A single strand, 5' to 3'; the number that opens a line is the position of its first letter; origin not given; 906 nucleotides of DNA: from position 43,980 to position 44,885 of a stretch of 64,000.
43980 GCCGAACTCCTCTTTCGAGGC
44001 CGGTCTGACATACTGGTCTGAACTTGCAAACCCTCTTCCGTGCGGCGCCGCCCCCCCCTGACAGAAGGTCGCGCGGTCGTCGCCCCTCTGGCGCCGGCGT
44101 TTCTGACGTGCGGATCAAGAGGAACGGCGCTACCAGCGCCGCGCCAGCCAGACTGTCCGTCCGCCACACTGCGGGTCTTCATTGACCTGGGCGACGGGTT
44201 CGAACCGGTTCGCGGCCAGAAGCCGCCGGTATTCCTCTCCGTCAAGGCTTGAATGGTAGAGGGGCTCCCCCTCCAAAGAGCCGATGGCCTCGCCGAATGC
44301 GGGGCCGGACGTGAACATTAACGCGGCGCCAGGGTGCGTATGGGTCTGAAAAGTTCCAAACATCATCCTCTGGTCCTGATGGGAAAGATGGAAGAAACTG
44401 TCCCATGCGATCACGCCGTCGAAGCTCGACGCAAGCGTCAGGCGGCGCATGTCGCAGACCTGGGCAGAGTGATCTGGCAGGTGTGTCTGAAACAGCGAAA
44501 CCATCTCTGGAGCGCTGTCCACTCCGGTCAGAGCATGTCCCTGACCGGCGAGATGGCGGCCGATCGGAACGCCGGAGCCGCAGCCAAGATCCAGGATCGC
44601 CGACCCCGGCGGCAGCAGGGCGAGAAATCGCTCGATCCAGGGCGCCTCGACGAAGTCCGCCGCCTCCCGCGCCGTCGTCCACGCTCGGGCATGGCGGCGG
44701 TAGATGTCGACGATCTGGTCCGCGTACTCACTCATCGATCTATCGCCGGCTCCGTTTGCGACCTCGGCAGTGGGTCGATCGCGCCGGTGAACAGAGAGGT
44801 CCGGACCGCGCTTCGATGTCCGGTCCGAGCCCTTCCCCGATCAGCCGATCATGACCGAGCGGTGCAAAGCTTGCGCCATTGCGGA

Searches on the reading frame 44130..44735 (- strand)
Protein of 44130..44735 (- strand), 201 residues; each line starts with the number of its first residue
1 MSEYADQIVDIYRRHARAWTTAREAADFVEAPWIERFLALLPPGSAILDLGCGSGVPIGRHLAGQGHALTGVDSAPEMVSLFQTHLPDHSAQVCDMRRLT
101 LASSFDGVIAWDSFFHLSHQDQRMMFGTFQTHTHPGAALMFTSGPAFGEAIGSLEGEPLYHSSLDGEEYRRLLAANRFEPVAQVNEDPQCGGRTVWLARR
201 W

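Call 34: search_protein_families(library=pfam, proteins=[window:44130-44735:-], max_evalue=0.001)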
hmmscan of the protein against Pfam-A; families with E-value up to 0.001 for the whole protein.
window:44130-44735:- (201 aa): 5 families
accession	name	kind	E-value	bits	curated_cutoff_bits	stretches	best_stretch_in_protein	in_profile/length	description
PF13649.12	Methyltransf_25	-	2.3e-13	51.1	27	1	47-136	1-96/97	Methyltransferase domain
PF13489.12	Methyltransf_23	-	4.4e-11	43.2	27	1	32-142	11-117/164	Methyltransferase domain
PF08241.18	Methyltransf_11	-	4.5e-10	40.5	21.2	1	48-140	1-94/95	Methyltransferase domain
PF08242.18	Methyltransf_12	-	6.4e-07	30.5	30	1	48-137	1-96/98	Methyltransferase domain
PF13847.12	Methyltransf_31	-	5.9e-05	23.2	27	1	44-172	4-140/145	Methyltransferase domain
